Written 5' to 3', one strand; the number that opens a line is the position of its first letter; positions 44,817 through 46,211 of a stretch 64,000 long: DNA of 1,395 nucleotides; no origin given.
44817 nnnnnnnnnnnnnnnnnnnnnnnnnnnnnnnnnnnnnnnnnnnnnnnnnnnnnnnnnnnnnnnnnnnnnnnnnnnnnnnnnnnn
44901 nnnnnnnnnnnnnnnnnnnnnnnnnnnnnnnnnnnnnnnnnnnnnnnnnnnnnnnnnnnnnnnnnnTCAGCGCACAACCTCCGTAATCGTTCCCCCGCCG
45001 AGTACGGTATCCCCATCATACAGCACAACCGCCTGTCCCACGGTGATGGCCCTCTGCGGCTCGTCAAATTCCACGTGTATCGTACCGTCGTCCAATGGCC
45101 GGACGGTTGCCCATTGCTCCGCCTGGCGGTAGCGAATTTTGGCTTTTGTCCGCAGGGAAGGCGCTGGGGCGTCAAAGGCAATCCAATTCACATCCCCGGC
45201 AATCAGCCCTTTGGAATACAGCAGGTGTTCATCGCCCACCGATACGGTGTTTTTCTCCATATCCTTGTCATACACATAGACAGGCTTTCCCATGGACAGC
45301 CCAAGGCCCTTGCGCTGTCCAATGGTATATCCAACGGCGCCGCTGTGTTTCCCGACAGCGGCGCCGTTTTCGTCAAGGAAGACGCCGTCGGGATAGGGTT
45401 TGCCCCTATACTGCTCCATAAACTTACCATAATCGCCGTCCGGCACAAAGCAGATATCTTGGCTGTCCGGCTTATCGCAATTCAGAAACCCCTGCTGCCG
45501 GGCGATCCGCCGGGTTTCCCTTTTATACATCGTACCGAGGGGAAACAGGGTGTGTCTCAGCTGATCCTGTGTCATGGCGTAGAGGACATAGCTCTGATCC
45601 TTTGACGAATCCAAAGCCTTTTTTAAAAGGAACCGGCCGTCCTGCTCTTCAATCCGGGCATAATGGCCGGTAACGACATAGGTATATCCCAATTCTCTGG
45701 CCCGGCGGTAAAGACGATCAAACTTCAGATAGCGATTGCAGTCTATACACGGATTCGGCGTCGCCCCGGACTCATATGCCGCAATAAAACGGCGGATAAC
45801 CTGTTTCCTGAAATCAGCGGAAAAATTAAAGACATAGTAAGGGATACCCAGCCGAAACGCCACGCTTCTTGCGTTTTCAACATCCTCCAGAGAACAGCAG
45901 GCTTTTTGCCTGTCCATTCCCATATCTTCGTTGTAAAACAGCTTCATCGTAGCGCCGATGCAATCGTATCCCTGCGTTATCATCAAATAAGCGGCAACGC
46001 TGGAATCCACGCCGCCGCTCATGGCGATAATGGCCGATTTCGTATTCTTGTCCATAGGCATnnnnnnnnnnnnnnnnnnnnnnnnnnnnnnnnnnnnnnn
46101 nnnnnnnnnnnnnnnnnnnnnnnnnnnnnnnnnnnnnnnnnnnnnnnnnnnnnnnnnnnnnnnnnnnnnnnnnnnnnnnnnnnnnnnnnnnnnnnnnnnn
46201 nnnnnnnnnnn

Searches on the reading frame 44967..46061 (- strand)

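Call 13: search_protein_families(library=pfam, proteins=[window:44967-46061:-], max_evalue=0.001)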
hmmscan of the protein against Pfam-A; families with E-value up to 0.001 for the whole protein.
window:44967-46061:- (364 aa): 4 families
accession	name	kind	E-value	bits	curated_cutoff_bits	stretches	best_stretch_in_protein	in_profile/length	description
PF03054.22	tRNA_Me_trans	-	2.7e-72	243.1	20.6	1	11-207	4-201/202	tRNA methyl transferase HUP domain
PF20258.4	tRNA_Me_trans_C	-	4.1e-23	81.9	20.6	1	284-359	2-77/77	Aminomethyltransferase beta-barrel domain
PF20259.3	tRNA_Me_trans_M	-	1.6e-19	69.6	27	1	213-277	2-66/66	tRNA methyl transferase PRC-barrel domain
PF02568.20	ThiI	-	0.00023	21.3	20.5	1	10-65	6-63/197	Thiamine biosynthesis protein (ThiI)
